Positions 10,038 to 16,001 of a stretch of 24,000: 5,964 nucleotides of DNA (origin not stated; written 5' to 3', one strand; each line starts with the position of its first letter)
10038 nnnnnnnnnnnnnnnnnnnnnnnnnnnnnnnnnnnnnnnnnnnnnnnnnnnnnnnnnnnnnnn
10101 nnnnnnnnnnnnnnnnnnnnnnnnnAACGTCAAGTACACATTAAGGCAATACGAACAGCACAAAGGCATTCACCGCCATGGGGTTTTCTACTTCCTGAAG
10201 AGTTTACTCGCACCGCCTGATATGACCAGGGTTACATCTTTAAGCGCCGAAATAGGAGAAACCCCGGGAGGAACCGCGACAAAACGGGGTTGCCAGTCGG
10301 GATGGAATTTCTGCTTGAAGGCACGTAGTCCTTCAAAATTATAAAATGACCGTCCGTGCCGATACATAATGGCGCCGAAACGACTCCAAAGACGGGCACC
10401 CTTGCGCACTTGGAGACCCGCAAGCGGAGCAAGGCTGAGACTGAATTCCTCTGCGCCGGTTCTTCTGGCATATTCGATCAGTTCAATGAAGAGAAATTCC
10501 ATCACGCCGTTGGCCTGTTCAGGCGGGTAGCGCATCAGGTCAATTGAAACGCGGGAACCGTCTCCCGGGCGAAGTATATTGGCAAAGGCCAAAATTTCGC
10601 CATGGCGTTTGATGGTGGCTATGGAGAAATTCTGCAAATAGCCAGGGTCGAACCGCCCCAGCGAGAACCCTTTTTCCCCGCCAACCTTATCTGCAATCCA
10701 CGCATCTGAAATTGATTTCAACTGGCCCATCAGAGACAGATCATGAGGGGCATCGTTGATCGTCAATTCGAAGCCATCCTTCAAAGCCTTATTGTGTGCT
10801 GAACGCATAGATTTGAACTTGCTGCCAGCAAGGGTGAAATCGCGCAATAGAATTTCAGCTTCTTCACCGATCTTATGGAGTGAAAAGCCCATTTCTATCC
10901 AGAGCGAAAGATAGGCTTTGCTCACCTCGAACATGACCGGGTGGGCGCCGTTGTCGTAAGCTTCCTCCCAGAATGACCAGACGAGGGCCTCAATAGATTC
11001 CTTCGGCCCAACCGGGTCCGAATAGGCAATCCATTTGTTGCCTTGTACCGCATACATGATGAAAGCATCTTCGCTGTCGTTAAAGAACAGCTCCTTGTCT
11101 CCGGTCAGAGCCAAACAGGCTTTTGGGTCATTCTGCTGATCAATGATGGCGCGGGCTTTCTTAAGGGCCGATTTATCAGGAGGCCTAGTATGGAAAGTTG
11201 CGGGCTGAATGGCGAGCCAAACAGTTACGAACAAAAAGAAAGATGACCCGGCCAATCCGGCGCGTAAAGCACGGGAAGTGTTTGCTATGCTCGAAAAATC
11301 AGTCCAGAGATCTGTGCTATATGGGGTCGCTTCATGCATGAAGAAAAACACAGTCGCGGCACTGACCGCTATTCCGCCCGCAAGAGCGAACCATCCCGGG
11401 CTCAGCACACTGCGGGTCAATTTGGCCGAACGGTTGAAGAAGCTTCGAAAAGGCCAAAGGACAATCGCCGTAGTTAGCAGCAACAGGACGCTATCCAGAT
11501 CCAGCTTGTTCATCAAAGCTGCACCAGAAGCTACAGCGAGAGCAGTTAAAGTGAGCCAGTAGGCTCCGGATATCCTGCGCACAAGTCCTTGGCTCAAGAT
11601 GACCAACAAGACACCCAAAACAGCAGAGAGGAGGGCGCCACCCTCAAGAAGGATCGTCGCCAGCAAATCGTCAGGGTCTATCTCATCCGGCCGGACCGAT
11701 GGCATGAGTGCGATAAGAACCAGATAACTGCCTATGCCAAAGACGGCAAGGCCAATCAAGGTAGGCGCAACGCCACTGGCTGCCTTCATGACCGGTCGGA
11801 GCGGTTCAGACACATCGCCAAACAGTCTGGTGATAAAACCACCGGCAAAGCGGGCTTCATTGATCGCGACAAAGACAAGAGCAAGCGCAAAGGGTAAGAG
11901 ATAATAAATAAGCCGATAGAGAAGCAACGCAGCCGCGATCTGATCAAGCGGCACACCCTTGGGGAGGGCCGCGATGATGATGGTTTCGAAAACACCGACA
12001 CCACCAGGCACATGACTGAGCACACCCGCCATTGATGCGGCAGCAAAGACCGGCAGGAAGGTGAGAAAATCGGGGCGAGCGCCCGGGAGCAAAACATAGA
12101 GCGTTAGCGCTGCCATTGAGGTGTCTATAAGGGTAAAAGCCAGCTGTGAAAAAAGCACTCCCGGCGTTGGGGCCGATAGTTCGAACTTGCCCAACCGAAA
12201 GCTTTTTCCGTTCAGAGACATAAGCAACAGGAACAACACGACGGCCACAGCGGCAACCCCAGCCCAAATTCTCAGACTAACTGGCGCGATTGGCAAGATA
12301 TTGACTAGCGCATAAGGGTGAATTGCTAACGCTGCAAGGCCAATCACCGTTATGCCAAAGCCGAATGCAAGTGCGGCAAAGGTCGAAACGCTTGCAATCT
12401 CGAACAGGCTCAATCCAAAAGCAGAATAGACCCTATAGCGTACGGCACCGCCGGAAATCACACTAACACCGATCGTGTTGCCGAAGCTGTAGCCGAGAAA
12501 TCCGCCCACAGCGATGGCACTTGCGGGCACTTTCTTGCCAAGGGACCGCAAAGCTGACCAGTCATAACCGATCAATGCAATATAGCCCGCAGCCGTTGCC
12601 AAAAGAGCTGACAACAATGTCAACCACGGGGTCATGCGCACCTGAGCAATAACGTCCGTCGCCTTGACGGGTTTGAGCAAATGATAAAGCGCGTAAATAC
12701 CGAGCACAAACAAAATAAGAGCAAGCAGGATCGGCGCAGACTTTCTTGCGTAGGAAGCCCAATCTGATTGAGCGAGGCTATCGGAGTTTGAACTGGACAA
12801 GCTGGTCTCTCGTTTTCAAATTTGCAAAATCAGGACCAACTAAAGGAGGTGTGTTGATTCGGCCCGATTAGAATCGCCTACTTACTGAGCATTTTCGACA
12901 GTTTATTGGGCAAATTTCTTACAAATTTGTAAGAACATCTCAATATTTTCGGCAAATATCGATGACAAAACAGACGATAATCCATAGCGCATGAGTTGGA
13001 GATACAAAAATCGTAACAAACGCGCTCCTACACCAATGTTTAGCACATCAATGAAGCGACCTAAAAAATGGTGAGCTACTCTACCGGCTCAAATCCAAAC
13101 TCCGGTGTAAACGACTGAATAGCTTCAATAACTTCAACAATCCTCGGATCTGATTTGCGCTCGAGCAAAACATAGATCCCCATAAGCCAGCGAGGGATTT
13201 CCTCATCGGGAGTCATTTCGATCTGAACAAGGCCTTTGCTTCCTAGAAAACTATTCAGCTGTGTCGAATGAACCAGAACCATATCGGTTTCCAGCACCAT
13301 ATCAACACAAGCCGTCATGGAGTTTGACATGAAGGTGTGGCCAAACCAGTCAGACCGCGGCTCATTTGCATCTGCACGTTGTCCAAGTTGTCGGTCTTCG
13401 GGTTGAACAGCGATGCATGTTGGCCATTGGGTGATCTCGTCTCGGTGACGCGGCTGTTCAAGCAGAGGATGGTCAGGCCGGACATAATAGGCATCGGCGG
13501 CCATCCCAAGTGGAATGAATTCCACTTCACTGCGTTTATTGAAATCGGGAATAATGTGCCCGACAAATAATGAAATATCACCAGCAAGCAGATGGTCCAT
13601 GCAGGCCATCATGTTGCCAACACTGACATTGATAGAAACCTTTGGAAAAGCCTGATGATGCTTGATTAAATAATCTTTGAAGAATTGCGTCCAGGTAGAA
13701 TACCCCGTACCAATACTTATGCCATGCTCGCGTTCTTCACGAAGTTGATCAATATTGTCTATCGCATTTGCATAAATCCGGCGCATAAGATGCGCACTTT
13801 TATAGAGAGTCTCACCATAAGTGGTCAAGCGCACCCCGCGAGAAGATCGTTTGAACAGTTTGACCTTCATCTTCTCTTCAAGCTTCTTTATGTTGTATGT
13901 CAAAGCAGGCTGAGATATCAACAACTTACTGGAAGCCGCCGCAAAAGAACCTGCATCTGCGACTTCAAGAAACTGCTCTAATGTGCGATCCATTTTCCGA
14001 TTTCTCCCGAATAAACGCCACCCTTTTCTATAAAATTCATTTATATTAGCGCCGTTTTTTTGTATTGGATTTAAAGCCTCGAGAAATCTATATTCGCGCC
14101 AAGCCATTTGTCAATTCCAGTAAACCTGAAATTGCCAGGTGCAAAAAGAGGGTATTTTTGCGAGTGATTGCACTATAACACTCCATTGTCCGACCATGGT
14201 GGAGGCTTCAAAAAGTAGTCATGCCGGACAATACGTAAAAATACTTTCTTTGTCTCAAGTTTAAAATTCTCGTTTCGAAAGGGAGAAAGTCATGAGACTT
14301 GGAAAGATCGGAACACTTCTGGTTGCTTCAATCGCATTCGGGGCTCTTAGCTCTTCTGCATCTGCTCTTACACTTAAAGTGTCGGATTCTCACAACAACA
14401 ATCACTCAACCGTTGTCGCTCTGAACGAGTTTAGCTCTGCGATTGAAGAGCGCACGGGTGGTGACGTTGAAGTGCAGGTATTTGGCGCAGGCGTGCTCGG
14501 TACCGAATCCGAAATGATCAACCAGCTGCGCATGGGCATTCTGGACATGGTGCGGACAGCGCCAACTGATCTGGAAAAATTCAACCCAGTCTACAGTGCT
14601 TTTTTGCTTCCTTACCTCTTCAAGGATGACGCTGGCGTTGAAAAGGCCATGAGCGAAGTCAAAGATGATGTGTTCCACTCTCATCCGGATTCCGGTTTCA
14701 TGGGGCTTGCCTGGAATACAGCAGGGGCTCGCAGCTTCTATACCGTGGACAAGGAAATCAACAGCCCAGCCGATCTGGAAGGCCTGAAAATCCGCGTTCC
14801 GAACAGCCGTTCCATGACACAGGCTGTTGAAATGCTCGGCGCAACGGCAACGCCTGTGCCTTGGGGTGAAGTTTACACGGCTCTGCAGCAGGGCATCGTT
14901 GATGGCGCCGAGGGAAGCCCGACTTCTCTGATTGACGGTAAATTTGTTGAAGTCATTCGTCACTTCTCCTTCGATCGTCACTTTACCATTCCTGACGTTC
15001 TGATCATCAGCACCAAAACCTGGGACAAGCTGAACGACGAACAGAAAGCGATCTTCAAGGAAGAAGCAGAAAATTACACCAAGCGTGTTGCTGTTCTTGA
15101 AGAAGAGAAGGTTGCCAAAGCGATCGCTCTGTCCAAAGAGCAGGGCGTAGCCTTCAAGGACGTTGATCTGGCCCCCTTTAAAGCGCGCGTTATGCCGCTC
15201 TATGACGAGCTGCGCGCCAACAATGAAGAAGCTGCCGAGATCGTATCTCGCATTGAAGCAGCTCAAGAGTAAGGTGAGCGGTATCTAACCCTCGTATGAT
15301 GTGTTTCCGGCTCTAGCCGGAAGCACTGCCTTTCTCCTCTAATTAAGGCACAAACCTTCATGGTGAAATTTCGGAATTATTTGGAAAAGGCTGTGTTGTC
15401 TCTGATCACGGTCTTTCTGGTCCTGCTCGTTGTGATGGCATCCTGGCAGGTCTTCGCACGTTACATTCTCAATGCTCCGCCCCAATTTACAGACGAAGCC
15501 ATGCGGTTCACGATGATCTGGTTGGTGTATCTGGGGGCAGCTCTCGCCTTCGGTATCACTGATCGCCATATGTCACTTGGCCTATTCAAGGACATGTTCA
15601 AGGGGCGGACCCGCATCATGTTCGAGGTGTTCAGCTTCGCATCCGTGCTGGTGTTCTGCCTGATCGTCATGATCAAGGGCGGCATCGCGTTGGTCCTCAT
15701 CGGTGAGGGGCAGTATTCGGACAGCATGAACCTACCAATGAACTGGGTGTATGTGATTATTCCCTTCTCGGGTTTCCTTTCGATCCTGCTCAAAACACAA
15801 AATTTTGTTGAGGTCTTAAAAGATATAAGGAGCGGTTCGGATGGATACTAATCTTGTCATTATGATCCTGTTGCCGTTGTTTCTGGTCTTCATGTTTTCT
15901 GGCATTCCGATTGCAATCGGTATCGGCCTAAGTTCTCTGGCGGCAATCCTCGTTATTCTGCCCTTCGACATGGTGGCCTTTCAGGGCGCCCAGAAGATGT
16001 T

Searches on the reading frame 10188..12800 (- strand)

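Call 3: search_protein_families(library=pfam, proteins=[window:10188-12800:-])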
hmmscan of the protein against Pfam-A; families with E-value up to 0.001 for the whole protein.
window:10188-12800:- (870 aa): 3 families
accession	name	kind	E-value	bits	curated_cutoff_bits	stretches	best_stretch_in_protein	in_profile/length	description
PF09924.15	LPG_synthase_C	-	9.9e-86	287.9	27.5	1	550-842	1-297/298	Phosphatidylglycerol lysyltransferase, C-terminal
PF03706.18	LPG_synthase_TM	-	4e-12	46.6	33.4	1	26-306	3-301/302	Lysylphosphatidylglycerol synthase TM region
PF19529.4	DUF6057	-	0.00029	20.3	29.8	1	387-489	72-177/569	Family of unknown function (DUF6057)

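Call 4: search_protein_families(library=ncbifam, proteins=[window:10188-12800:-])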
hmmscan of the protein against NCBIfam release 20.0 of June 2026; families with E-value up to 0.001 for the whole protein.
window:10188-12800:- (870 aa): 3 families
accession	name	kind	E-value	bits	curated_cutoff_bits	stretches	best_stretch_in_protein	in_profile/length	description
NF033480.1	bifunc_MprF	equivalog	5.3e-242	805.7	600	1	21-862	3-841/841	bifunctional lysylphosphatidylglycerol flippase/synthetase MprF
NF002821.0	PRK02983.1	equivalog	1.3e-34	119.4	742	1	519-844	220-550/1102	bifunctional lysylphosphatidylglycerol synthetase/lysine--tRNA ligase LysX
TIGR00374.1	TIGR00374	subfamily_domain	4.8e-08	32.8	43.2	1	228-314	224-313/323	flippase-like domain-containing protein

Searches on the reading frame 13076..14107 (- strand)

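Call 5: search_protein_families(library=pfam, proteins=[window:13076-14107:-])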
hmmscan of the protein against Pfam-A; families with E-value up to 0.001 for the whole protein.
window:13076-14107:- (343 aa): 2 families
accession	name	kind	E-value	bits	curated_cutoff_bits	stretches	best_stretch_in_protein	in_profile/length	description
PF00126.33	HTH_1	-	1.6e-18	66.8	26.6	1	42-99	3-60/60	Bacterial regulatory helix-turn-helix protein, lysR family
PF03466.25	LysR_substrate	-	2.4e-11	43.8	28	1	127-331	5-205/209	LysR substrate binding domain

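Call 66: search_protein_families(library=ncbifam, proteins=[window:13076-14107:-], max_evalue=1e-20)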
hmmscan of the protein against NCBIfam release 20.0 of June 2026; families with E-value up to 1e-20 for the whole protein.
window:13076-14107:- (343 aa): 4 families
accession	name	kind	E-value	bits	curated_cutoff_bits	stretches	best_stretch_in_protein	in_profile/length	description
NF007307.0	PRK09791.1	equivalog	1.2e-28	100.1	336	1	42-318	9-278/302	LysR family transcriptional regulator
TIGR02424.1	TF_pcaQ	equivalog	5.9e-28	97.6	303.8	1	41-232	6-197/300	pca operon transcription factor PcaQ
NF040786.1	LysR_Sec_metab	equivalog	2.4e-23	82.6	250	1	41-183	4-147/298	selenium metabolism-associated LysR family transcriptional regulator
NF047520.1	trans_act_CidR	equivalog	3e-23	82.4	415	1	41-167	4-130/292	cidABC operon transcriptional activator CidR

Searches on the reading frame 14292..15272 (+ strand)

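Call 5: search_protein_families(library=pfam, proteins=[window:14292-15272:+])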
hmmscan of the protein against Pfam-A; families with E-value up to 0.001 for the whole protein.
window:14292-15272:+ (326 aa): 1 family
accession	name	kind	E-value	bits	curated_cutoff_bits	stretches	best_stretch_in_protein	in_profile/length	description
PF03480.18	DctP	-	4.4e-74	249.8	23.4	1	32-307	3-282/286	Bacterial extracellular solute-binding protein, family 7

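Call 66: search_protein_families(library=ncbifam, proteins=[window:14292-15272:+], max_evalue=1e-20)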
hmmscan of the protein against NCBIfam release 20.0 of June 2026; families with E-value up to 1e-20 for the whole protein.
window:14292-15272:+ (326 aa): 2 families
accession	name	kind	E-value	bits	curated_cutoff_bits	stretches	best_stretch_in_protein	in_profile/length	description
NF037995.1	TRAP_S1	subfamily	9.7e-65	218.6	50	1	29-292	1-264/271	TRAP transporter substrate-binding protein DctP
TIGR00787.1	dctP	subfamily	1.2e-57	195.3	175.05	1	35-284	6-256/257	DctP family TRAP transporter solute-binding subunit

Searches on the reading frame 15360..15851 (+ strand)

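Call 5: search_protein_families(library=pfam, proteins=[window:15360-15851:+])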
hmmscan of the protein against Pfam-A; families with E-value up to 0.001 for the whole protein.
window:15360-15851:+ (163 aa): 1 family
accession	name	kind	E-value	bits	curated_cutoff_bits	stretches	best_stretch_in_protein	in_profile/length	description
PF04290.18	DctQ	-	5.9e-26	91.4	28.3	1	23-154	1-131/132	Tripartite ATP-independent periplasmic transporters, DctQ component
